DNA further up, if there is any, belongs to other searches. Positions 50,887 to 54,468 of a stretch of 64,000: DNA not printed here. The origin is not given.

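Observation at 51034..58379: Translationally coupled PglX/type-IIG-like methyltransferase plus HKD-nuclease/SNF2-helicase fusion: a two-gene defence candidate that fits no canonical system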

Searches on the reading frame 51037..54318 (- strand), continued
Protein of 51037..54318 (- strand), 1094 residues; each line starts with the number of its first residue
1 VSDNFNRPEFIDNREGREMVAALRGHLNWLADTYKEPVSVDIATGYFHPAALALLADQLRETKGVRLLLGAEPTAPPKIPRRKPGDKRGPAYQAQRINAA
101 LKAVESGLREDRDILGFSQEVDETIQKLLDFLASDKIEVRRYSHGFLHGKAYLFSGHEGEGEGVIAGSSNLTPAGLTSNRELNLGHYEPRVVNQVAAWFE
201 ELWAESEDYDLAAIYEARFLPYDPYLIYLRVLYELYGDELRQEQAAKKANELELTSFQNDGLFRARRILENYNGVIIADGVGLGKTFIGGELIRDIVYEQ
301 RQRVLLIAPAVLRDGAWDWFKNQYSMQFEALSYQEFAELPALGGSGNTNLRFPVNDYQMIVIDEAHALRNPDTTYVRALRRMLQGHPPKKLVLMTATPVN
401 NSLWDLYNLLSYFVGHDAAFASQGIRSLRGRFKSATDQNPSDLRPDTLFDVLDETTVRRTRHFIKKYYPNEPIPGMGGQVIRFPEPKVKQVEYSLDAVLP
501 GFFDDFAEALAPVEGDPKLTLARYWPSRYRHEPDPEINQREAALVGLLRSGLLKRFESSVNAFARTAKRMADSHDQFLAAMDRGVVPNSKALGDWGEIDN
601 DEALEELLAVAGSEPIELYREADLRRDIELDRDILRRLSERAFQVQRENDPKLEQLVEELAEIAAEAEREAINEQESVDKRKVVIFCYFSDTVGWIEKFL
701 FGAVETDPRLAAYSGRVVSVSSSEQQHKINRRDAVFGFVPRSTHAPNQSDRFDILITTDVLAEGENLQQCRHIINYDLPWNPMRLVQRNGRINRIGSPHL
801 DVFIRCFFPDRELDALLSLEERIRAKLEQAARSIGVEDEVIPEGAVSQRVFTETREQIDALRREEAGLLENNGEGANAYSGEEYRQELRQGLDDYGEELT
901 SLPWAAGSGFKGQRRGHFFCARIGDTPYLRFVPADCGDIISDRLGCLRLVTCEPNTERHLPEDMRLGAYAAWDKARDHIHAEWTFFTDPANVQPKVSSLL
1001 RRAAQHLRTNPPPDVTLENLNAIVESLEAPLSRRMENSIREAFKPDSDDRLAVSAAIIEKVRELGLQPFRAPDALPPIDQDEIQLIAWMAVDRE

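Call 70: search_protein_families(library=padloc, proteins=[L083:6956-10213:+, L083:10224-10937:+, L083:10953-13022:+, L081:4808-8935:+, L081:8992-12366:+], max_evalue=1e-10)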
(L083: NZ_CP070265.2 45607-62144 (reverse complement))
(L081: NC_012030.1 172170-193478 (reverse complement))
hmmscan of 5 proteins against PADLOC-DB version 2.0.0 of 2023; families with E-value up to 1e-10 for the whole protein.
L083:6956-10213:+ (1085 aa): 21 families
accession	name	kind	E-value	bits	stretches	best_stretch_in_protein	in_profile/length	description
PDLC01075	C3a139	-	4.3e-130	433.7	1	12-1083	10-946/948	HKD+Snf2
PDLC02621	DrmD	-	2e-37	126.9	1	564-847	384-641/1040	DrmD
PDLC02623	DrmD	-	1.1e-29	100.8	1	668-875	493-667/1040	DrmD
PDLC02619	DrmD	-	2.3e-28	96.8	2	628-837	344-541/872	DrmD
PDLC00659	HmaA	-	1.3e-26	90.8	1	633-833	436-614/1176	SNF2 helicase / DEAD-box helicase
PDLC02193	PLD_Helicase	-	1.4e-26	91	1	654-885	640-858/905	-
PDLC02500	BrxHI|BrxHII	-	1.6e-26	91.2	1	783-842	527-585/933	BrxHI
PDLC02843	DpdE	-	6.1e-25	85.3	1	272-412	179-302/1091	DpdE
PDLC04556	PDC-M27C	-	1e-23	81.7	1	253-311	39-100/892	-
PDLC03830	ZacC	-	2e-20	71.1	0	355-418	241-299/1019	-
PDLC02572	DrmA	-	9.6e-20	68.1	1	577-837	393-629/1043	DrmA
PDLC02632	DrmD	-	9.8e-19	65.3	1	553-846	373-638/662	DrmD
PDLC02620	DrmD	-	3.7e-18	62.9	1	553-835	338-583/1060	DrmD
PDLC02840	DpdE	-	9.1e-18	61.9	0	272-410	180-305/1091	DpdE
PDLC04554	PDC-M27C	-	1.1e-16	58.3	0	254-307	40-96/1217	-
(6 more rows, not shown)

L083:10224-10937:+ (237 aa): 0 families

L083:10953-13022:+ (689 aa): 21 families
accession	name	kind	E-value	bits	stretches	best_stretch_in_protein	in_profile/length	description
PDLC03634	MTase_III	-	4.4e-187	621.7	1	11-682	4-616/621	Type III methyltransferase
PDLC03637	MTase_III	-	2.2e-87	291.8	2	22-256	49-263/513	Type III methyltransferase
PDLC03641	MTase_III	-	7.4e-83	277.2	1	21-575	16-516/657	Type III methyltransferase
PDLC03635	MTase_III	-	1.6e-71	240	2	172-470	265-550/708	Type III methyltransferase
PDLC03644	MTase_III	-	2.7e-57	192.7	1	63-507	5-398/542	Type III methyltransferase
PDLC03636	MTase_III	-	2.4e-44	150.1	2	167-470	88-383/575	Type III methyltransferase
PDLC03640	MTase_III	-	7.9e-42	141.4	2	96-281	43-221/654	Type III methyltransferase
PDLC03642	MTase_III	-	5.8e-38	128.8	2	166-266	130-226/528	Type III methyltransferase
PDLC03354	MTase_II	-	2e-30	104.1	1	55-276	20-229/425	Type II methyltransferase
PDLC03638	MTase_III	-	3.5e-29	99.7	1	172-467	428-652/816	Type III methyltransferase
PDLC03639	MTase_III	-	6.2e-29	98.8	1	95-228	86-196/639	Type III methyltransferase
PDLC03278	MTase_II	-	1e-25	89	1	412-525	266-378/390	Type II methyltransferase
PDLC03300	MTase_II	-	1.2e-24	85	1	94-256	9-162/302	Type II methyltransferase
PDLC03646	MTase_III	-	5.7e-21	72.1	1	172-493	518-831/1057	Type III methyltransferase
PDLC03643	MTase_III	-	9.5e-21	72.4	1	179-336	1-156/465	Type III methyltransferase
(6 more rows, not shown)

L081:4808-8935:+ (1375 aa): 16 families
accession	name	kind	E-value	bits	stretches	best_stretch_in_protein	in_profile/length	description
PDLC03620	REase_MTase_IIG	-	7.9e-242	803.7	1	34-1349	41-1369/1378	Type IIG restriction enzyme-methyltransferase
PDLC02643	DrmMI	-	1.4e-70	236.5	2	531-858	536-880/1347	DrmMI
PDLC02638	DrmMI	-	3.6e-58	195.5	2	532-860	536-885/935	DrmMI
PDLC03613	REase_MTase_IIG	-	2e-46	156.3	1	276-1007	197-907/1250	Type IIG restriction enzyme-methyltransferase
PDLC03618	REase_MTase_IIG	-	1.1e-37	126.9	1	544-753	542-748/1429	Type IIG restriction enzyme-methyltransferase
PDLC02645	DrmMI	-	1.9e-37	126.9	1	544-764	542-747/772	DrmMI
PDLC02644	DrmMI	-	1.9e-34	116.8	1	536-753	51-264/988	DrmMI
PDLC03622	REase_MTase_IIG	-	1.3e-26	90.4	1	532-718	443-644/1524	Type IIG restriction enzyme-methyltransferase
PDLC02639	DrmMI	-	2.6e-24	83.5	1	537-720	237-389/803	DrmMI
PDLC02646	DrmMI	-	1.8e-21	74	1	665-725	45-105/792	DrmMI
PDLC03611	REase_MTase_IIG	-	1.5e-17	60.4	0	817-971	905-1060/1532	Type IIG restriction enzyme-methyltransferase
PDLC03629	REase_MTase_IIG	-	2.7e-15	53.3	1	544-724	374-542/1182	Type IIG restriction enzyme-methyltransferase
PDLC03612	REase_MTase_IIG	-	2.8e-15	53.6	0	585-694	496-616/1247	Type IIG restriction enzyme-methyltransferase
PDLC03604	REase_MTase_IIG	-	8.8e-14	48.5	0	530-693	336-470/1011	Type IIG restriction enzyme-methyltransferase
PDLC03609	REase_MTase_IIG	-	1.1e-13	48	0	231-437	126-305/1066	Type IIG restriction enzyme-methyltransferase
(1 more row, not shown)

L081:8992-12366:+ (1124 aa): 23 families
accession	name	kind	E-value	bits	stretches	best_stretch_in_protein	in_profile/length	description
PDLC01075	C3a139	-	1e-55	187.6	1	119-839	87-767/948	HKD+Snf2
PDLC02621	DrmD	-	1.1e-35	121.2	1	529-871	389-697/1040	DrmD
PDLC02623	DrmD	-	2.1e-32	109.8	1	755-841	579-663/1040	DrmD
PDLC02619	DrmD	-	2.1e-31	106.9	1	754-799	488-533/872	DrmD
PDLC02633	DrmD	-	2.6e-23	79.9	1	542-815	404-644/839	DrmD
PDLC02500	BrxHI|BrxHII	-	6.8e-23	79.2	1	753-851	527-618/933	BrxHI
PDLC00659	HmaA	-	2.3e-21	73.4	1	534-799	367-610/1176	SNF2 helicase / DEAD-box helicase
PDLC02843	DpdE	-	2.5e-21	73.3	1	268-400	180-309/1091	DpdE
PDLC02193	PLD_Helicase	-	2.1e-20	70.5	1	673-819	681-817/905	-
PDLC02840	DpdE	-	1.7e-19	67.7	0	242-392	157-306/1091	DpdE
PDLC04556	PDC-M27C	-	3e-19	66.9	0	342-422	189-274/892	-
PDLC02572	DrmA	-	3.5e-19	66.3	1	534-873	391-691/1043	DrmA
PDLC02632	DrmD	-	4.5e-16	56.5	0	637-806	474-631/662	DrmD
PDLC03830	ZacC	-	4.8e-16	56.5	0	244-294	12-64/1019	-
PDLC02504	BrxHI|BrxHII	-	9.1e-16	55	1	643-862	440-646/971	BrxHII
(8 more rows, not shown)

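Call 74: find_related_loci(query=A1, collection=viral_contigs, flank=6000)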
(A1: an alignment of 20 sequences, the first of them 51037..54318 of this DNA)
Query A1 (1094 aa) in viral_contigs; peptide patterns used: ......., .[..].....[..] (x = any residue, [..] = any of these).
71 stretches matched a pattern; 53 encode a relative of the query (tblastn E <= 1e-3); 52 distinct loci.
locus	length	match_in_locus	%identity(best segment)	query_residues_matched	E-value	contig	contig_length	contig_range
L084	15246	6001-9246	57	7-1092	0e+0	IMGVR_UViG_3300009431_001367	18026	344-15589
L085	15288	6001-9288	49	7-1091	0e+0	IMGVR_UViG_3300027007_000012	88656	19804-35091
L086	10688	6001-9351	44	5-1092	0e+0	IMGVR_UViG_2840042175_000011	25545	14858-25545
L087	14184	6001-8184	28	197-864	3e-54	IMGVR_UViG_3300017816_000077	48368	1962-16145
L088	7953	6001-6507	33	623-834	3e-16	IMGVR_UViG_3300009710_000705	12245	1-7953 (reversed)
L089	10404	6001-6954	29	545-890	9e-15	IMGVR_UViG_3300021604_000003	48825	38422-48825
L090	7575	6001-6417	29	679-824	2e-14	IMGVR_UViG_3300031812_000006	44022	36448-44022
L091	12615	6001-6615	30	633-857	5e-14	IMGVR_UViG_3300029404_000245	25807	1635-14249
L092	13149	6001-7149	25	627-1032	1e-13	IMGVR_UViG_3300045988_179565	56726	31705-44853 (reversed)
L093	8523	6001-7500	35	274-814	1e-13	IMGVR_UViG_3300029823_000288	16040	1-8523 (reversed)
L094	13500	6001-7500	35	274-814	1e-13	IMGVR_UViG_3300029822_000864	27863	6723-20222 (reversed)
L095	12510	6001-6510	30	650-854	1e-13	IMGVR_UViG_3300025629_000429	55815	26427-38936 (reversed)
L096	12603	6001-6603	27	628-835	1e-13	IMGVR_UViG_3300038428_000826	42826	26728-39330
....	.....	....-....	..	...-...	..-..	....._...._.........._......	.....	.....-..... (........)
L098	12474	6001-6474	31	670-845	2e-13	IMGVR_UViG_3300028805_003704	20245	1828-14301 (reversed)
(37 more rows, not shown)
